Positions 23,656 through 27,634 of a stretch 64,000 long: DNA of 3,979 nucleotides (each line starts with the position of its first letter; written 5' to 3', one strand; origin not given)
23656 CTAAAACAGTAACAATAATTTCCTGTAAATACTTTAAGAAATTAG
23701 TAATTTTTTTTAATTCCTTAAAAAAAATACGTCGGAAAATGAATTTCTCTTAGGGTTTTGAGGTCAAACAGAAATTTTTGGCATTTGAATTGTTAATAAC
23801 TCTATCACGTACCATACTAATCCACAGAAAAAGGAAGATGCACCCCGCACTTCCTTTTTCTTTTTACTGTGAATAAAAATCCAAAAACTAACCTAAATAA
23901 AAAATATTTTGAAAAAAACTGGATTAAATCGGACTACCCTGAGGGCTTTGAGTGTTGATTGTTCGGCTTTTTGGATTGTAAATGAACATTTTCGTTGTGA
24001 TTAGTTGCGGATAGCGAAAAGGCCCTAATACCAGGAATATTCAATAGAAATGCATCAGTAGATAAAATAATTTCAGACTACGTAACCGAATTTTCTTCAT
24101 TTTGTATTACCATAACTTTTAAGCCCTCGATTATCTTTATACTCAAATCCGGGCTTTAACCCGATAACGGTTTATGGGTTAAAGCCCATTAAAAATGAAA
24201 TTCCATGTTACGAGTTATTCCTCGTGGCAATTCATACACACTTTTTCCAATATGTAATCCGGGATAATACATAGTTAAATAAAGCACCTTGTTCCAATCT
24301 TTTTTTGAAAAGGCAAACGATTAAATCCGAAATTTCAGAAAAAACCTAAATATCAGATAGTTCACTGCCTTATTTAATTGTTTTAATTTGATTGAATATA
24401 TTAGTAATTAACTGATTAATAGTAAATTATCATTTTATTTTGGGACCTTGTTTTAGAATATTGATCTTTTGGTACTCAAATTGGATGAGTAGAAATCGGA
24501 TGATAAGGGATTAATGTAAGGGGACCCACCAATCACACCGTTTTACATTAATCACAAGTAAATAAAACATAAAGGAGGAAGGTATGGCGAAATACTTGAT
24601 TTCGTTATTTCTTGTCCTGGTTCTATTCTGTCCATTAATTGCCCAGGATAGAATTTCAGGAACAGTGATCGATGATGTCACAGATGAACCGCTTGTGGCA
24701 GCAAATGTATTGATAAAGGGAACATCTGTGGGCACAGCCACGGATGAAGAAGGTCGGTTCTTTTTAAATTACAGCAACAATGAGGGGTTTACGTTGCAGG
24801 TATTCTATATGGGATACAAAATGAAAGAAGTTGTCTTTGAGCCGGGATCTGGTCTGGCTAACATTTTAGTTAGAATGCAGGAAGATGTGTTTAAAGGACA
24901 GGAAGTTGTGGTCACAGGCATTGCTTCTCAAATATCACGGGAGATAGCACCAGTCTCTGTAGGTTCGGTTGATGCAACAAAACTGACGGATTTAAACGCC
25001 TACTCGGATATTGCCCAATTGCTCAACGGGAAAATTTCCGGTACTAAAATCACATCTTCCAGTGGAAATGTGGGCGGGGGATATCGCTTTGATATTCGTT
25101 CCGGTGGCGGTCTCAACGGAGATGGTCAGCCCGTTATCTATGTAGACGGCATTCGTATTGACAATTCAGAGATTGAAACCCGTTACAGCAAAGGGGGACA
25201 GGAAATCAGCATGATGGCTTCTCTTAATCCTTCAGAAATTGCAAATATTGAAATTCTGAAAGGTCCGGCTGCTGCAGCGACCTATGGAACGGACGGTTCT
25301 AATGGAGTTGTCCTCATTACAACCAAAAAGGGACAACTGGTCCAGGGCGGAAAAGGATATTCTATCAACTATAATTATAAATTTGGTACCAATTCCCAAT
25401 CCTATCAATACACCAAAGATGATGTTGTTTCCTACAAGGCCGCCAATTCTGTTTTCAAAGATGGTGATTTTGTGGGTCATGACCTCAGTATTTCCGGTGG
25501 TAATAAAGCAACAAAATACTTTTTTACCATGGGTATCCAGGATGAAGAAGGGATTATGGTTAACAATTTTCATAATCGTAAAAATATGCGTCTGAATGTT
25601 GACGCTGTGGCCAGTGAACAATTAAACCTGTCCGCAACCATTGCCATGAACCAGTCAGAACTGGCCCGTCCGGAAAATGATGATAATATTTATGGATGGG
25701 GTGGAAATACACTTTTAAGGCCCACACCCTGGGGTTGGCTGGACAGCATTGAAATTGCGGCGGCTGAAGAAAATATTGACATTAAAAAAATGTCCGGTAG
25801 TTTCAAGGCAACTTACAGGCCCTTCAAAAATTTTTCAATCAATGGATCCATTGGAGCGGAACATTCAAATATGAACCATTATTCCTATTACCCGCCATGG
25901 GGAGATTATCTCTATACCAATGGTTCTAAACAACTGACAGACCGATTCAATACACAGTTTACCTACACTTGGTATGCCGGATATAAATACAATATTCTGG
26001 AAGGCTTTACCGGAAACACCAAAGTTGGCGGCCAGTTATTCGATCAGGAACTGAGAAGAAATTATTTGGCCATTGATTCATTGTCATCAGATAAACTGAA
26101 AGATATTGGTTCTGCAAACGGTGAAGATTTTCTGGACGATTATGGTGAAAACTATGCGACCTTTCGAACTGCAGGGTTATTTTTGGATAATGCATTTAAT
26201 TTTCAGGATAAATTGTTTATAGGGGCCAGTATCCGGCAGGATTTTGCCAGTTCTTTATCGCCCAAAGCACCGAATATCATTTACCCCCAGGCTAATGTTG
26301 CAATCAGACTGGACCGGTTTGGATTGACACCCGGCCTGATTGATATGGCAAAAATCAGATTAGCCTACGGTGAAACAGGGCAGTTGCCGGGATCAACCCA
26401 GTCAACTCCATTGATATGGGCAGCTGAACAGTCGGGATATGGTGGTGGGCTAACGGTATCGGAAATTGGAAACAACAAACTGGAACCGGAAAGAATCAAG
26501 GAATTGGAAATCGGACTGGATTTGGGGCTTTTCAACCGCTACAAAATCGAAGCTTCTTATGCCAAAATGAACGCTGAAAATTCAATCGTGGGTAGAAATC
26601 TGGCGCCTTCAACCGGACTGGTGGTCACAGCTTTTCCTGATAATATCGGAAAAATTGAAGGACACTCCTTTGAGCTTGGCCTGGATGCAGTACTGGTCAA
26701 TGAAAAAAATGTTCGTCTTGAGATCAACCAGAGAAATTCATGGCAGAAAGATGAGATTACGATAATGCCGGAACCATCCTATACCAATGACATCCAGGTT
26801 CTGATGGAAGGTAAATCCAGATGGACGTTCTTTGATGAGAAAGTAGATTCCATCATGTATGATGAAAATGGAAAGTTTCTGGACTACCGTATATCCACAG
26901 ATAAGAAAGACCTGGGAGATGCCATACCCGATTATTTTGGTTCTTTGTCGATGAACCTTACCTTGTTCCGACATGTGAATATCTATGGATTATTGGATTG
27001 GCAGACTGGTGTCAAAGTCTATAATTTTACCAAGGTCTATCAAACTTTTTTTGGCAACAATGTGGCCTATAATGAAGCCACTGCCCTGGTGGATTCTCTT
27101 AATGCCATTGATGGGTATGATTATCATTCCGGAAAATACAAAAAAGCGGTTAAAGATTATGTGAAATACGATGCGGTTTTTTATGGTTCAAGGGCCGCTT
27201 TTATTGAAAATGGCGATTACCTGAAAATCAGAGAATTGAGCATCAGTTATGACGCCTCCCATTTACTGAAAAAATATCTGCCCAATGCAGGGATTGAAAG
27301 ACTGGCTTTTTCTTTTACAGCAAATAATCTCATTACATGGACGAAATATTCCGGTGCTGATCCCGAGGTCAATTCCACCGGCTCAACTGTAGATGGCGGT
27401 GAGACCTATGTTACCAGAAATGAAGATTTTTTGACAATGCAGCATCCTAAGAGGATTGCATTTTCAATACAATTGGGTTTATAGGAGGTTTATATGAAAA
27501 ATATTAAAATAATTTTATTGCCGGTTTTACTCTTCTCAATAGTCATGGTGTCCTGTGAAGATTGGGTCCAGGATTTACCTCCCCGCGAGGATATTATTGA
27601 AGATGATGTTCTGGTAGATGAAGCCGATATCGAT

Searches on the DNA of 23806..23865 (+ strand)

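Call 73: build_rna_model(alignment_id=A6)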
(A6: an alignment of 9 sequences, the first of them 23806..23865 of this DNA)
Model R1 built from alignment A6 (9 sequences, 68 columns); structure: RNAalifold consensus.
model positions 61; base pairs 12; branch points 0; effective number of sequences 3.79; information 0.916 bits per position. Calibrated on 0.2 Mb of random sequence (short: E-values are rough).
structure used (alignment columns):
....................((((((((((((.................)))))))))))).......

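Call 74: search_with_rna_model(model_id=R1, sources=[window, L079, L080, L081, L082, L083, L084, L085, L086, L087, L088, L089, L090, L091, L092, L093, L094, L095, L096, L097, L098, L099, L100, L101, L102, L103, L104, L105, L106, L107, L108, L109, L110, L111, L112, L113, L114, L115, L116, L117, L118, L119, L120, L121, L122, L123, L124, L125, L126, L127, L128, L129, L130, L131, L132, L133, L134, L135, L136, L137, L138, L139, L140, L141, L142, L143, L144, L145, L146, L147, L148, L149, L150, L151, L152, L153, L154, L155, L156, L157, L158, L159, L160, L161, L162, L163, L164, L165, L166, L167, L168, L169, L170], max_evalue=1)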
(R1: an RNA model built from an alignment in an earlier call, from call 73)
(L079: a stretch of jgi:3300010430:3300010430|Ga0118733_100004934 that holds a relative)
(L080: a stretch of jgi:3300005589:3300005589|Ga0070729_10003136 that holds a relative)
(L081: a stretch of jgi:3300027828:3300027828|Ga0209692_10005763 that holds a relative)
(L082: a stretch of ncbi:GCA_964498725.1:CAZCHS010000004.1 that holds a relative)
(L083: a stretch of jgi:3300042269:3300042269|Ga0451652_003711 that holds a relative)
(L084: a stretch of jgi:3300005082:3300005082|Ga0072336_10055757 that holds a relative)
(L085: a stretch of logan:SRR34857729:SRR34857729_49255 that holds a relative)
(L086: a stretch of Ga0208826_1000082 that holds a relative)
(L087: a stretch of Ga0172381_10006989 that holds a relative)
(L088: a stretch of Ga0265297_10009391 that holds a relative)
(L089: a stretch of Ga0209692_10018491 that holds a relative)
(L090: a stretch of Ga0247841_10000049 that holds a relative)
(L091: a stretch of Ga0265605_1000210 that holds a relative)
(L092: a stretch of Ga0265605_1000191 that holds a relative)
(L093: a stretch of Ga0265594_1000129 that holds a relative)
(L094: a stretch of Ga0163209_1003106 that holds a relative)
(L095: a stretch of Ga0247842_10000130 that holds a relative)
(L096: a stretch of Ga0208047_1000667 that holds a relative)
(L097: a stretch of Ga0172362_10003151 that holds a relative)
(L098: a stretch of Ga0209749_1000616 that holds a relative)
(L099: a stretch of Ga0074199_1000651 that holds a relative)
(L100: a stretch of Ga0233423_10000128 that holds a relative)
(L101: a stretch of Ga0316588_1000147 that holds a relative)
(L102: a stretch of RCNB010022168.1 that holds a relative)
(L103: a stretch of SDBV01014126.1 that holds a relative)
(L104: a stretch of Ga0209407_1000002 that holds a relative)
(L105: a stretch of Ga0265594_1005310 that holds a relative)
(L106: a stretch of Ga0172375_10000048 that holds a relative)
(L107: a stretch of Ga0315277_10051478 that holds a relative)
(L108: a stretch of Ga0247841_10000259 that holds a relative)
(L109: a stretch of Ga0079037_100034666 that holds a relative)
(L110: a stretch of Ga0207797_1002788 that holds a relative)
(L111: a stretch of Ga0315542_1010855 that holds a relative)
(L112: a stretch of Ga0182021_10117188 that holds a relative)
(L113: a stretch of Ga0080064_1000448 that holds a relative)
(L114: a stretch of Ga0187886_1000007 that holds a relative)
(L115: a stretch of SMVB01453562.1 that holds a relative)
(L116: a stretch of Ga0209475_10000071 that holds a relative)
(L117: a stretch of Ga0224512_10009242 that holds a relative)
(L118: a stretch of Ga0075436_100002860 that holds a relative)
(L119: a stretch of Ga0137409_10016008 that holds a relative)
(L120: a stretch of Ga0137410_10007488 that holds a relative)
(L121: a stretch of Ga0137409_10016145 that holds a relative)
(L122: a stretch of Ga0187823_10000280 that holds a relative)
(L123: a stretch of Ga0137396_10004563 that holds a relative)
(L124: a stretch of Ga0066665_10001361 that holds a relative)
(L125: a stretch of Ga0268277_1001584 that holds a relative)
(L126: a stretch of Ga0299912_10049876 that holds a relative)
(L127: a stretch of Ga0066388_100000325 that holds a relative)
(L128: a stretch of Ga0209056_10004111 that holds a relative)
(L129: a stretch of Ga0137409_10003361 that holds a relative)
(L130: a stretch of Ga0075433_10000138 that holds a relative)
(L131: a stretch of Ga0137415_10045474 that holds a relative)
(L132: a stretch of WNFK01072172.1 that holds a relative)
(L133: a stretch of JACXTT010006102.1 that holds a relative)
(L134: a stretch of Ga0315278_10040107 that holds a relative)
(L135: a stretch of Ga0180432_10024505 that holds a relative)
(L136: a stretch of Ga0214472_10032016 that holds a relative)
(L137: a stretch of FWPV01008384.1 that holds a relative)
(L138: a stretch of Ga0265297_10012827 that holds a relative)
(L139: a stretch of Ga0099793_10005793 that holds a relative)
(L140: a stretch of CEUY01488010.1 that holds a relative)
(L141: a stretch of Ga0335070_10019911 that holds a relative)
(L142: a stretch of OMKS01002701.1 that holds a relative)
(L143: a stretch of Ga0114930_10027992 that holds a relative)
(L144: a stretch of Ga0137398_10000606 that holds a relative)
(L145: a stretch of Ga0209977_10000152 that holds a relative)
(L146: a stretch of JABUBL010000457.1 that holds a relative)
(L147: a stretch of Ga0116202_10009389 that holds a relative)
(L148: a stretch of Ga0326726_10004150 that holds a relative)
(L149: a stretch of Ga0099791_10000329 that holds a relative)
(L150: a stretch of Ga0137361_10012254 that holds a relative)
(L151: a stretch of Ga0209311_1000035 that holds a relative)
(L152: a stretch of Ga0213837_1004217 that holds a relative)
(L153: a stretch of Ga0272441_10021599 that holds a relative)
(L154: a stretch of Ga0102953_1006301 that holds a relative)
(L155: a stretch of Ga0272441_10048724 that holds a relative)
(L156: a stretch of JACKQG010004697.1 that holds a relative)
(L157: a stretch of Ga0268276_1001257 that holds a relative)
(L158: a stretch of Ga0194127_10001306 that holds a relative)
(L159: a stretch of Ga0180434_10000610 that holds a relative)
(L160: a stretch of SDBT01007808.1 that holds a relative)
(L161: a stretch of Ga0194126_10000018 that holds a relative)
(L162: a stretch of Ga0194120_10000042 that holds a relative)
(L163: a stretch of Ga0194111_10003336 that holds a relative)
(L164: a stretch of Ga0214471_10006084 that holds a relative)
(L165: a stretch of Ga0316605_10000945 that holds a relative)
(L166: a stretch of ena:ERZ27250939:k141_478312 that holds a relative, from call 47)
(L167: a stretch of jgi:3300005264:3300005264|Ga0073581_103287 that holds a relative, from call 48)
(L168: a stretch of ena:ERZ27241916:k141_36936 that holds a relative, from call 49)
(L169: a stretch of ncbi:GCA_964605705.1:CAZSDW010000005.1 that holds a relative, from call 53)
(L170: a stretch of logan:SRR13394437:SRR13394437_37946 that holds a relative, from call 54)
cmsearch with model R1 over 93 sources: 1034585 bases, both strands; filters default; matches with E-value up to 1: 30.
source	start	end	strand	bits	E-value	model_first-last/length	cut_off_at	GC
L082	13539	13599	+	82.4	4.8e-15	1-61/61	no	0.44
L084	6690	6750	+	81.9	6.2e-15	1-61/61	no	0.43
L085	3986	4046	+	81.9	6.2e-15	1-61/61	no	0.43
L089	637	701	+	77.5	5.5e-14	1-61/61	no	0.35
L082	14387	14448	+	74.1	3.1e-13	1-61/61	no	0.29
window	23806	23865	+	72.3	7.5e-13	1-61/61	no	0.42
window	28871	28934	+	71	1.4e-12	1-61/61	no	0.31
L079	14458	14516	+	69.7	2.9e-12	1-61/61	no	0.46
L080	12165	12223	+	69.7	2.9e-12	1-61/61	no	0.46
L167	4436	4491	+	61.3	1.9e-10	1-61/61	no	0.38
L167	9189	9246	+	57.4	1.4e-09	1-61/61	no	0.41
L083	12537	12572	+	42.4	2.6e-06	1-36/61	3'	0.42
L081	10440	10479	+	41.9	3.3e-06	1-41/61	3'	0.5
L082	14407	14444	-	30.8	0.00089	21-57/61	no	0.26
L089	657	697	-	24.6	0.02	21-57/61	no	0.32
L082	13559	13595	-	23.7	0.031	21-57/61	no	0.49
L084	6710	6746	-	20.6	0.14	21-57/61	no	0.49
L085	4006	4042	-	20.6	0.14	21-57/61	no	0.49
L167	4454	4486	-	19.9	0.2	23-55/61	no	0.36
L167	9207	9240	-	19.2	0.3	23-55/61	no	0.41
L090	5987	6010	-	18.7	0.37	1-61/61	no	0.42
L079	14476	14532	-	18.4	0.45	1-61/61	no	0.39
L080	12183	12239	-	18.4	0.45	1-61/61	no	0.39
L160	13129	13167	+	17.6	0.67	21-60/61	no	0.33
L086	5986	6010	-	17.6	0.68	1-61/61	no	0.44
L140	3761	3825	-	17.1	0.85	1-61/61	no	0.28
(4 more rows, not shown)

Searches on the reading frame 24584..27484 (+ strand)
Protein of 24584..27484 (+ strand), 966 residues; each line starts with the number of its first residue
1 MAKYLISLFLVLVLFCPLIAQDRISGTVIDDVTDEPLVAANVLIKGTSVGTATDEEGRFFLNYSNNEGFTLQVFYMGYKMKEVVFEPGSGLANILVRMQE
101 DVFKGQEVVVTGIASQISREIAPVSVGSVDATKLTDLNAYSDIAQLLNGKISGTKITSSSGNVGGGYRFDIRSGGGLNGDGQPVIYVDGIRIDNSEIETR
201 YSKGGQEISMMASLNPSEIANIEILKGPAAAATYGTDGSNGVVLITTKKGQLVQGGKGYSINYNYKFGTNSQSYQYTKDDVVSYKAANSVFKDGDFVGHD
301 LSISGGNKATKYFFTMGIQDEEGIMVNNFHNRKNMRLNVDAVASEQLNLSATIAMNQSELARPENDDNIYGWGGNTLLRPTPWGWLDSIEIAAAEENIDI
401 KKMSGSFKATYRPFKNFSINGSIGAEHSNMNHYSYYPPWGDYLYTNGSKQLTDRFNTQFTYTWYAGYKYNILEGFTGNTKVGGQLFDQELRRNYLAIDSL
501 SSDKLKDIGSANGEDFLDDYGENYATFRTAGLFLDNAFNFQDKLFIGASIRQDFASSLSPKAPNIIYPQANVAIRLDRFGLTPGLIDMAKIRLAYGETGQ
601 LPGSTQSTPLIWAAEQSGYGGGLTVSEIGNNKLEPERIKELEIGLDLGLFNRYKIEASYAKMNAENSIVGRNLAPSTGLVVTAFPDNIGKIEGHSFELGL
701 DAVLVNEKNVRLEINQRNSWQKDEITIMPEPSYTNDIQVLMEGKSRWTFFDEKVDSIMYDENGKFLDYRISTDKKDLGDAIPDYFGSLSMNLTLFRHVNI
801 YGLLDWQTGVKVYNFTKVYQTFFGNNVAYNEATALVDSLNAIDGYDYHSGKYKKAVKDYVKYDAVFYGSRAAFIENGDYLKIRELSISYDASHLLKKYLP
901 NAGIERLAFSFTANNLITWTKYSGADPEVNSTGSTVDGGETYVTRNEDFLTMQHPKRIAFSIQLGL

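Call 9: search_protein_families(library=pfam, proteins=[window:24584-27484:+])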
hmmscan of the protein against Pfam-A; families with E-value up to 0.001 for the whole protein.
window:24584-27484:+ (966 aa): 3 families
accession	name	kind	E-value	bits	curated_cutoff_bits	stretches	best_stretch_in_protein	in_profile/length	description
PF13715.12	CarbopepD_reg_2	-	3.3e-18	66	32.2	1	24-110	1-88/88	CarboxypepD_reg-like domain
PF07715.20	Plug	-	1.6e-13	51.5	23.9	1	122-242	5-107/107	TonB-dependent Receptor Plug Domain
PF13620.12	CarboxypepD_reg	-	5.1e-09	36.8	32.3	1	24-83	2-64/82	Carboxypeptidase regulatory-like domain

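Call 46: find_homologous_proteins(query=window:24584-27484:+, max_evalue=1e-50)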
Query window:24584-27484:+ (966 aa): 631 proteins with E <= 1e-50 among 8000 candidates; the best 120 are listed.
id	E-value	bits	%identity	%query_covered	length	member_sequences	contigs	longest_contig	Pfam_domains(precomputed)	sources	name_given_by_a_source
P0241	0.0e+0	2188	100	100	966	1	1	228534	PF13715.13,PF07715.21,PF13620.13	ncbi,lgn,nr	ncbi:MAG: carboxypeptidase-like regulatory domain-containing protein [Candidatus Marinimicrobia bact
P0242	0.0e+0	1778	79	100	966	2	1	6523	PF13715.13,PF07715.21,PF13620.13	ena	-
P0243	0.0e+0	1174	54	100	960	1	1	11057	PF13715.13,PF07715.21,PF13620.13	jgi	-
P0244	0.0e+0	1156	53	100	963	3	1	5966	PF13715.13,PF07715.21,PF13620.13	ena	-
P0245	0.0e+0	1145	53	100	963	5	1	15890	PF13715.13,PF07715.21,PF13620.13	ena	-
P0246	0.0e+0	1106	51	99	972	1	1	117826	PF13715.13,PF07715.21,PF13620.13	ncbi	-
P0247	0.0e+0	1088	50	100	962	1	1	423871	PF13715.13,PF07715.21,PF13620.13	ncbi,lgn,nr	ncbi:MAG: carboxypeptidase-like regulatory domain-containing protein [Candidatus Marinimicrobia bact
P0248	0.0e+0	1085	51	100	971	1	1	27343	PF13715.13,PF07715.21,PF13620.13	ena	-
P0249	0.0e+0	1048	50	100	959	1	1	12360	PF13715.13,PF07715.21,PF13620.13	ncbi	-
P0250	0.0e+0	1038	49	98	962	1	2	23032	PF13715.13,PF07715.21,PF13620.13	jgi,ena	-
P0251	3.4e-296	1004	55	85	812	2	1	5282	PF07715.21,PF00593.31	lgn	-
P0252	2.5e-233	796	40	99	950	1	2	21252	PF13715.13,PF07715.21,PF13620.13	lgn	-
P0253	8.8e-232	790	42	100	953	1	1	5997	PF13715.13,PF07715.21,PF13620.13,PF14905.13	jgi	-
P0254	3.9e-228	778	41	100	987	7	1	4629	PF13715.13,PF07715.21,PF13620.13,PF14905.13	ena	-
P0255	2.7e-227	776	42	99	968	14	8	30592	PF13715.13,PF07715.21,PF13620.13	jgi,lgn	jgi:TonB-dependent SusC/RagA subfamily outer membrane receptor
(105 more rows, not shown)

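Call 47: find_encoding_contigs(protein=P0242, flank=6000, max_places=3)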
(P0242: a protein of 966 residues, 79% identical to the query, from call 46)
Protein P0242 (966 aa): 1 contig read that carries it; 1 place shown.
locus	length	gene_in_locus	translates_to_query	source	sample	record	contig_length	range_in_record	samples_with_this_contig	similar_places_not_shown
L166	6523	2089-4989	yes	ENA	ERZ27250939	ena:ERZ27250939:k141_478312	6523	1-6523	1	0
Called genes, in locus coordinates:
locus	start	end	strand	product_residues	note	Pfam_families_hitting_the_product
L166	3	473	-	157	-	?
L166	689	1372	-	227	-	PF01881:Cas_Cas6_C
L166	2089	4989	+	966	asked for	PF13620:CarboxypepD_reg (weak), PF13715:CarbopepD_reg_2, PF07715:Plug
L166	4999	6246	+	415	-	PF07980:SusD_RagB (faint)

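Call 48: find_encoding_contigs(protein=P0243, flank=6000, max_places=3)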
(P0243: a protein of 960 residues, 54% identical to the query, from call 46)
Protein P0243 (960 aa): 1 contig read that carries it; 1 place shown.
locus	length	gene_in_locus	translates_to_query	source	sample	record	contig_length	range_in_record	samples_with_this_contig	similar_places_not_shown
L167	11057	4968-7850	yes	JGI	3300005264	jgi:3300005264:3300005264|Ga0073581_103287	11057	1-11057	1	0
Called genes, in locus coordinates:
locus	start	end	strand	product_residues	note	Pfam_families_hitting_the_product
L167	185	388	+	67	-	PF15919:HicB_lk_antitox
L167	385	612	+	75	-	PF07927:HicA_toxin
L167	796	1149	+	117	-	-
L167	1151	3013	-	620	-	PF03553:Na_H_antiporter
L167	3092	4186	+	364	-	PF03739:LptF_LptG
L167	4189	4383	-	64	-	-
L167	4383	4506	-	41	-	-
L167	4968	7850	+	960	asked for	PF13620:CarboxypepD_reg, PF13715:CarbopepD_reg_2, PF07715:Plug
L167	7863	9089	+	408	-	PF07980:SusD_RagB (weak)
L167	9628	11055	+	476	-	?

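Call 49: find_encoding_contigs(protein=P0245, flank=6000, max_places=3)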
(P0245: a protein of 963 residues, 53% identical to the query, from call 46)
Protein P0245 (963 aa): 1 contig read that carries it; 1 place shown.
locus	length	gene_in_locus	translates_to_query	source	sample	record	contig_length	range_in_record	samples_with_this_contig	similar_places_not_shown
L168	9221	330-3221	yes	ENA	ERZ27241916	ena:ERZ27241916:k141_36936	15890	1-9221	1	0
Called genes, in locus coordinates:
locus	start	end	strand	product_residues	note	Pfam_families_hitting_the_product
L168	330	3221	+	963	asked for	PF13620:CarboxypepD_reg, PF13715:CarbopepD_reg_2, PF07715:Plug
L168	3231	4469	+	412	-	-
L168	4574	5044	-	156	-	PF04073:tRNA_edit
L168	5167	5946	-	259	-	PF03819:MazG, PF01503:PRA-PH (weak), PF03819:MazG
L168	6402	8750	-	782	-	PF07697:7TMR-HDED, PF07698:7TM-7TMR_HD, PF01966:HD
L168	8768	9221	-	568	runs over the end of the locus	PF01368:DHH, PF02272:DHHA1, PF17768:RecJ_OB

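Call 53: find_encoding_contigs(protein=P0246, flank=8000, max_places=2)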
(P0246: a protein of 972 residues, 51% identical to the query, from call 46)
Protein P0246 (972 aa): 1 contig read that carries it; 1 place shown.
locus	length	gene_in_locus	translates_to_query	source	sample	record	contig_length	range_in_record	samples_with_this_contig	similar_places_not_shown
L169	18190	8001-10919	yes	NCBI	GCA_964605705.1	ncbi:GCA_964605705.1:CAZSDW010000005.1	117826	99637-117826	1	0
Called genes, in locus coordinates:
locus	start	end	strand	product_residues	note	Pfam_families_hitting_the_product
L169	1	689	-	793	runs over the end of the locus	PF08478:POTRA_1 (faint), PF08479:POTRA_2 (faint), PF07244:POTRA, PF01103:Omp85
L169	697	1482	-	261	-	PF01255:Prenyltransf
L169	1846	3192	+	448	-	PF00072:Response_reg, PF00158:Sigma54_activat, PF14532:Sigma54_activ_2, PF07728:AAA_5 (weak), PF25601:AAA_lid_14, PF02954:HTH_8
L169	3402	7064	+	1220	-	PF07494:Reg_prop (weak), PF07495:Y_Y_Y, PF00158:Sigma54_activat, PF14532:Sigma54_activ_2, PF07724:AAA_2 (weak), PF07728:AAA_5 (weak), PF25601:AAA_lid_14, PF02954:HTH_8 (weak), +2 more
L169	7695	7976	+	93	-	PF00085:Thioredoxin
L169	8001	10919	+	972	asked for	PF13620:CarboxypepD_reg, PF13715:CarbopepD_reg_2, PF07715:Plug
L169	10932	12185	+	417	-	-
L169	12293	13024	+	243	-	-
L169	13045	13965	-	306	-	PF13487:HD_5, PF01966:HD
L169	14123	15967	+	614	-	PF17957:Big_7, PF18962:Por_Secre_tail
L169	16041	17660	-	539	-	PF00657:Lipase_GDSL, PF13472:Lipase_GDSL_2, PF00754:F5_F8_type_C, PF22633:F5_F8_type_C_2, PF18962:Por_Secre_tail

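Call 54: find_encoding_contigs(protein=P0247, flank=8000, max_places=2)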
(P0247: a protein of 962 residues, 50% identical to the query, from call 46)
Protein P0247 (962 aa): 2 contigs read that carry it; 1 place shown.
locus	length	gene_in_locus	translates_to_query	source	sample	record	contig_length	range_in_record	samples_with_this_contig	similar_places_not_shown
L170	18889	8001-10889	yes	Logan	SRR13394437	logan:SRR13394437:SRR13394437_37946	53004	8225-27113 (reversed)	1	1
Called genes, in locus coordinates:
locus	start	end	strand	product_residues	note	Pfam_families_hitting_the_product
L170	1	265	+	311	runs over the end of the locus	-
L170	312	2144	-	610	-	PF01136:Peptidase_U32, PF12392:DUF3656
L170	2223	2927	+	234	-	PF11306:DUF3108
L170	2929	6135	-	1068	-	PF01590:GAF, PF13492:GAF_3 (faint), PF01590:GAF, PF13185:GAF_2, PF00989:PAS (faint), PF13188:PAS_8 (faint), PF07568:HisKA_2, PF02518:HATPase_c, +3 more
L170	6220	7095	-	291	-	-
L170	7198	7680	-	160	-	-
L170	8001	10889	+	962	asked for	PF13620:CarboxypepD_reg, PF13715:CarbopepD_reg_2, PF07715:Plug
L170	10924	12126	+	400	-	-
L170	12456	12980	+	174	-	PF04542:Sigma70_r2, PF08281:Sigma70_r4_2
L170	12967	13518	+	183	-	-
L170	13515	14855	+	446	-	-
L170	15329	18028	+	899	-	PF22544:HYDIN_VesB_CFA65-like_Ig (weak), PF25275:Golvesin_C, PF18962:Por_Secre_tail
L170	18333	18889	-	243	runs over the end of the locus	PF02463:SMC_N (faint), PF00005:ABC_tran, PF13304:AAA_21 (faint)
